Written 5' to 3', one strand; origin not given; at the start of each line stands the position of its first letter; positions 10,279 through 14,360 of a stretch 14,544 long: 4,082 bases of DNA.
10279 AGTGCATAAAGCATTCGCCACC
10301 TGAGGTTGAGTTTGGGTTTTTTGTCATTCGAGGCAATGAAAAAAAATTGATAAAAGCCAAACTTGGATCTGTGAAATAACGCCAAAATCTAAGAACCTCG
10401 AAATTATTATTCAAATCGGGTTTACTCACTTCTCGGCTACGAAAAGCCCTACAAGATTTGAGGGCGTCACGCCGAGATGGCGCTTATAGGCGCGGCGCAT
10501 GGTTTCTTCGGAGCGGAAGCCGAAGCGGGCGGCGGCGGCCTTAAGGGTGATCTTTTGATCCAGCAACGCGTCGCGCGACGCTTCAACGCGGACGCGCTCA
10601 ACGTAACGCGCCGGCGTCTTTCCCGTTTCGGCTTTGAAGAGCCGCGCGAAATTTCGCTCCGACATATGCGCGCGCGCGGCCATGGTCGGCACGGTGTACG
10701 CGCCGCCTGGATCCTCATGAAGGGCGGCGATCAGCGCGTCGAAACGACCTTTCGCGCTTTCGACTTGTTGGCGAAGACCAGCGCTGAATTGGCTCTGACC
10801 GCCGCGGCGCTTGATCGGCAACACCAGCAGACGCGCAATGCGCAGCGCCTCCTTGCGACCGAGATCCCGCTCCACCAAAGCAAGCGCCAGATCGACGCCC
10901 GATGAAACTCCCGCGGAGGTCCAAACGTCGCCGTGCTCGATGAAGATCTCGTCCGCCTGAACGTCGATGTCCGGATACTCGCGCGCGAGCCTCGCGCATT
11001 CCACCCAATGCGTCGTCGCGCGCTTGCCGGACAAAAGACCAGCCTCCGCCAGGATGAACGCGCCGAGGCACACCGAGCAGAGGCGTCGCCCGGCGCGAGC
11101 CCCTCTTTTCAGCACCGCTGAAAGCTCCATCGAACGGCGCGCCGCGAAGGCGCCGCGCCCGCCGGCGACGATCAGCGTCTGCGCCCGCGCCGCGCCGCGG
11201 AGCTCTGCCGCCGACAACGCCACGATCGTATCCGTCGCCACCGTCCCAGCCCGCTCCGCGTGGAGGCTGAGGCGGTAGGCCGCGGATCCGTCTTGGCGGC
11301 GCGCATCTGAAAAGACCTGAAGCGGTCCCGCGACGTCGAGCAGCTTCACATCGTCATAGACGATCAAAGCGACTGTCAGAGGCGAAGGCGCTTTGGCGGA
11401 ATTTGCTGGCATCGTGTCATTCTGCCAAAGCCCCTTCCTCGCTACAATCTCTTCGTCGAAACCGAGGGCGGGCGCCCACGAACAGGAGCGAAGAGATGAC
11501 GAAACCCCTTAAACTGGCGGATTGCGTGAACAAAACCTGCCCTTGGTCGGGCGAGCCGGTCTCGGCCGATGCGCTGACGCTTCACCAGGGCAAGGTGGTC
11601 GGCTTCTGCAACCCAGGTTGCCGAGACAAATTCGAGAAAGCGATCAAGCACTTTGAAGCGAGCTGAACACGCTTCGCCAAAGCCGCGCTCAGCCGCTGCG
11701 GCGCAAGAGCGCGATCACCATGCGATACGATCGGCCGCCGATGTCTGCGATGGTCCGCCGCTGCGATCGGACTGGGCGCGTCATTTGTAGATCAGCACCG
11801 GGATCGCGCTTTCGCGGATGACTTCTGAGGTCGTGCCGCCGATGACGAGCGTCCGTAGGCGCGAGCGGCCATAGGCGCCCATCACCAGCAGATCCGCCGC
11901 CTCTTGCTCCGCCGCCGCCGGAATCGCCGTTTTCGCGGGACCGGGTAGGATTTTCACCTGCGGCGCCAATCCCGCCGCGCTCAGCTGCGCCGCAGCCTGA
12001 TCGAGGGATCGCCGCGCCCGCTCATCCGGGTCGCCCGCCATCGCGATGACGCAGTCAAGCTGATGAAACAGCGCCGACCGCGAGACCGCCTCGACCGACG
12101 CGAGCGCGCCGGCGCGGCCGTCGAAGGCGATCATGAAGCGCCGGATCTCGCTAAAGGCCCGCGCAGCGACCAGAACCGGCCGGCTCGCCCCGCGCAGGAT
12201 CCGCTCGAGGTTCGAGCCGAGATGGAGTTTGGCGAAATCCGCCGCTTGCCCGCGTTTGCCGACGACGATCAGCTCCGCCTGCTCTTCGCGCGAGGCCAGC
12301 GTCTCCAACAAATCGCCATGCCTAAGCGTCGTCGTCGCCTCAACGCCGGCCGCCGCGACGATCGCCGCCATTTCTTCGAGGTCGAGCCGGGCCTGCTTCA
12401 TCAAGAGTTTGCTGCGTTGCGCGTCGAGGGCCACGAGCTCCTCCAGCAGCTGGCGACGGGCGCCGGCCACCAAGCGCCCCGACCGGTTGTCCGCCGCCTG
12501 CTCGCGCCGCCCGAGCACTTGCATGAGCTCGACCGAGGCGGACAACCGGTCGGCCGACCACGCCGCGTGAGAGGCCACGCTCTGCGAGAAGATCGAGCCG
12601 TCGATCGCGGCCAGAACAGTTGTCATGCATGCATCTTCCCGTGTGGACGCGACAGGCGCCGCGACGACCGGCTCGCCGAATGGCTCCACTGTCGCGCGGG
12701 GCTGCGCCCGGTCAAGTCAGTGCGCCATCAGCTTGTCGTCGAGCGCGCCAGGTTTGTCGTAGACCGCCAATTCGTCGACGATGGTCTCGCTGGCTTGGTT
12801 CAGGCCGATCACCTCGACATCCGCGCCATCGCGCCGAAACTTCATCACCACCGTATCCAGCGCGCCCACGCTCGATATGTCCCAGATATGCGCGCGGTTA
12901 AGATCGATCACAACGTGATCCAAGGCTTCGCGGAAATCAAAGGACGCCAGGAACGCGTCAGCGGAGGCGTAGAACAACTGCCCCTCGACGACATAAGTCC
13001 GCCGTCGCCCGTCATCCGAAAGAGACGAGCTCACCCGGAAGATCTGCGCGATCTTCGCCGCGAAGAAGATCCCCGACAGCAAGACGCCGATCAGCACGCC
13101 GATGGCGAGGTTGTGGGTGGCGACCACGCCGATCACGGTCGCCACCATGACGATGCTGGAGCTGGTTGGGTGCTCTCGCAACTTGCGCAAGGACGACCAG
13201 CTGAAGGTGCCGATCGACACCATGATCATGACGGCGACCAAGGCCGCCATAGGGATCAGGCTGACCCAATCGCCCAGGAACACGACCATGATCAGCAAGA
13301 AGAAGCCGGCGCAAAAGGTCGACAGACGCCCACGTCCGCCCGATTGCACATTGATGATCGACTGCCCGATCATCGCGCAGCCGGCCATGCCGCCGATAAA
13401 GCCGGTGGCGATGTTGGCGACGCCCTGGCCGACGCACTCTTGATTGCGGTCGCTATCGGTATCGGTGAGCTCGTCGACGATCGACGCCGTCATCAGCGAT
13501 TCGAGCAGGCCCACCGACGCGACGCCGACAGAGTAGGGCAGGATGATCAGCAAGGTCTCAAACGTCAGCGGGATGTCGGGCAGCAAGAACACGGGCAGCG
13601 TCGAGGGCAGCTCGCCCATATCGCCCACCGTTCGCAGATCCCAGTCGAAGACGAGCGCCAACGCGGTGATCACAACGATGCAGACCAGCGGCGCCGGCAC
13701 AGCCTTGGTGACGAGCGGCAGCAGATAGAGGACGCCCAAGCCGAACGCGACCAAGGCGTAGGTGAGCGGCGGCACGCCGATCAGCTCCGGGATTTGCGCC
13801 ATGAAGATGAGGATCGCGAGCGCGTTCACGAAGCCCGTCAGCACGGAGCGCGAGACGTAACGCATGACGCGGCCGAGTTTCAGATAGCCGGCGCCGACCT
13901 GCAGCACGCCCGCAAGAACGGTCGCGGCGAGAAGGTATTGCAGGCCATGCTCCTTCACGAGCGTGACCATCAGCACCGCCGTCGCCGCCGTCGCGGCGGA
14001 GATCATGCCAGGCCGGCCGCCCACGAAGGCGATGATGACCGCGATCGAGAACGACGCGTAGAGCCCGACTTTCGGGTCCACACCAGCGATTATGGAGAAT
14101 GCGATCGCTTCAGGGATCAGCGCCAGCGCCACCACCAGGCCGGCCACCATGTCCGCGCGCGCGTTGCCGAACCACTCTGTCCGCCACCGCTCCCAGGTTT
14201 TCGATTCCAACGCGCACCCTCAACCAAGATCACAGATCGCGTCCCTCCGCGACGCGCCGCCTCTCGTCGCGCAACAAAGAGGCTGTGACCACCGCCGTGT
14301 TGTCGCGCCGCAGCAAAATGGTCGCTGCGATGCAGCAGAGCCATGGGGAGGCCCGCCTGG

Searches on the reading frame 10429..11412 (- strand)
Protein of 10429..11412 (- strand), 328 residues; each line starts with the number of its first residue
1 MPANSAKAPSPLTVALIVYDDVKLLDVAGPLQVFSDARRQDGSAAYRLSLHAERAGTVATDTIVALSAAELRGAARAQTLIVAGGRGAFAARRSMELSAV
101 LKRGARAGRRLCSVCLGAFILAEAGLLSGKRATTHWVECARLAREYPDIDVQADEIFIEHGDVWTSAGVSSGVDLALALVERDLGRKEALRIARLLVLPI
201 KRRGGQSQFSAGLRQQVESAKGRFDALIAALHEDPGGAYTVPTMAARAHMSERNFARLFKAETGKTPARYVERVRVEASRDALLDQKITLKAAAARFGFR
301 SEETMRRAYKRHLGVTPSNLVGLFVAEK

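Call 5: search_protein_families(library=pfam, proteins=[window:10429-11412:-], max_evalue=1)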
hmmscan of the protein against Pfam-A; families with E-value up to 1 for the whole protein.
window:10429-11412:- (328 aa): 5 families
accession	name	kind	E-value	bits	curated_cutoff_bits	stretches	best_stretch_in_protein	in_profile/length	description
PF12833.13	HTH_18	-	1.1e-21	77.4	33.6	1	244-319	1-76/80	Helix-turn-helix domain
PF01965.30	DJ-1_PfpI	-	8.1e-16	58.7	26.6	1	14-181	3-164/165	DJ-1/PfpI family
PF00165.29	HTH_AraC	-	1.3e-14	54.3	26.6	2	231-271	1-41/42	Bacterial regulatory helix-turn-helix proteins, AraC family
PF12644.12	DUF3782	-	0.03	14.9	24.4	1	285-313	26-54/78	Protein of unknown function (DUF3782)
PF08734.17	GYD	-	0.17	12.3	31.4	1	41-73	57-89/91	GYD domain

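Call 15: find_related_loci(query=window:10429-11412:-, collection=metagenome_contigs, flank=6000)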
Query window:10429-11412:- (328 aa) in metagenome_contigs; peptide patterns used: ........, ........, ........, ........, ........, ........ (x = any residue, [..] = any of these).
427 stretches matched a pattern; 50 encode a relative of the query (tblastn E <= 1e-3); 50 distinct loci.
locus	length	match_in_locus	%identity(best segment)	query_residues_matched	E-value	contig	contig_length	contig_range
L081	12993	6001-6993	50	1-328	3e-93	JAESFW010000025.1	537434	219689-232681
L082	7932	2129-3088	47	4-324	9e-82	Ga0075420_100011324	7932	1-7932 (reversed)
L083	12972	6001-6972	44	1-324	2e-80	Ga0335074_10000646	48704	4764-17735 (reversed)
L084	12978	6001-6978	46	1-324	2e-79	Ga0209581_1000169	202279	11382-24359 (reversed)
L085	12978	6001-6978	46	1-324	2e-79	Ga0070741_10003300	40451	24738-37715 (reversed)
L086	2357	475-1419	48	14-327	2e-80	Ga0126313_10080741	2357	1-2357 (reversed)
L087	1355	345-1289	47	4-319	1e-83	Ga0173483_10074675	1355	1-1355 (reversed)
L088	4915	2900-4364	48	11-327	2e-78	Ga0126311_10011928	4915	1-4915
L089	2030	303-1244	48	14-328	8e-80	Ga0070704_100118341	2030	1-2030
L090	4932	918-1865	46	10-324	3e-76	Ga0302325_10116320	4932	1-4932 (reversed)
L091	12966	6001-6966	47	1-319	5e-75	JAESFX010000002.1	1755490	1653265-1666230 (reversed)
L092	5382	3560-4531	47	4-328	1e-75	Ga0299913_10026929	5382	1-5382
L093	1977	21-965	47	4-319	6e-77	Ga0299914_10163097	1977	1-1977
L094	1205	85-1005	46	10-317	4e-79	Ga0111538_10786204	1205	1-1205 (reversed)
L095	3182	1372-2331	45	4-324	1e-73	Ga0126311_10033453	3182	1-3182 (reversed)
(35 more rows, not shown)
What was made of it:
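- Tried and rejected: GlxA against JGI metagenomes gave <= 50% identity (call 15).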

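Call 78: find_encoding_contigs(protein=P0206, flank=6000, max_places=6)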
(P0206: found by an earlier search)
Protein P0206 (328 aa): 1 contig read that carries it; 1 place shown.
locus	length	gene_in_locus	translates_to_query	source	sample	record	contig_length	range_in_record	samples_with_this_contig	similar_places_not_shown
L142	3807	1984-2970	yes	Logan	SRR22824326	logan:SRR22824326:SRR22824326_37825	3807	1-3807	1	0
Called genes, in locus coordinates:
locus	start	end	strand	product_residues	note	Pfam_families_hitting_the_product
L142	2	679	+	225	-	?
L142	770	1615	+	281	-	PF00582:Usp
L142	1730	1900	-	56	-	-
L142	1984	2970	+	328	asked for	PF01965:DJ-1_PfpI, PF00165:HTH_AraC (weak), PF12833:HTH_18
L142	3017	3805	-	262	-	?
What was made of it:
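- The ORF is recorded only from NCBI because it is cut by the end of the Logan contig (call 78).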

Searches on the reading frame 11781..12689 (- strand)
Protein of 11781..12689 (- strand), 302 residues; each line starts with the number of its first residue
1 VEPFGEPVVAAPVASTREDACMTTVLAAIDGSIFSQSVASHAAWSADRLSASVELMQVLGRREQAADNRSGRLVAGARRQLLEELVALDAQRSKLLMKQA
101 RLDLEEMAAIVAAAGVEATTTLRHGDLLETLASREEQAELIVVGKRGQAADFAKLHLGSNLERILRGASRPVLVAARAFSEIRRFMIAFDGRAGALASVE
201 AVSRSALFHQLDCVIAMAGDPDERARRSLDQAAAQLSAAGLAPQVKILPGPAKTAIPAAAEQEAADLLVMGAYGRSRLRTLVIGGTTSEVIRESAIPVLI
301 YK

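Call 58: search_protein_families(library=pfam, proteins=[window:11781-12689:-], max_evalue=0.001)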
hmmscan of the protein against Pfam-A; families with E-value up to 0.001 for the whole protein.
window:11781-12689:- (302 aa): 1 family
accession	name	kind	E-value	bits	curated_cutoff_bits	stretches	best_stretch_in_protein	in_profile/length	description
PF00582.32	Usp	-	3e-30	106.1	24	2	222-302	61-141/141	Universal stress protein family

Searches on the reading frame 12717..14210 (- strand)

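Call 58: search_protein_families(library=pfam, proteins=[window:12717-14210:-], max_evalue=0.001)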
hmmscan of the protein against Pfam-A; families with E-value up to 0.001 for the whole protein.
window:12717-14210:- (497 aa): 3 families
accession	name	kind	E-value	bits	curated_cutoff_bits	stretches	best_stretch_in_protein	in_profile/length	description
PF00916.26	Sulfate_transp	-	1.3e-56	192.5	23.2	2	167-358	189-380/380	Sulfate permease family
PF01740.26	STAS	-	1.9e-08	34.4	22.6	1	406-485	13-95/106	STAS domain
PF16983.11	MFS_MOT1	-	4.9e-05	24.1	30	1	210-332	7-108/111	Molybdate transporter of MFS superfamily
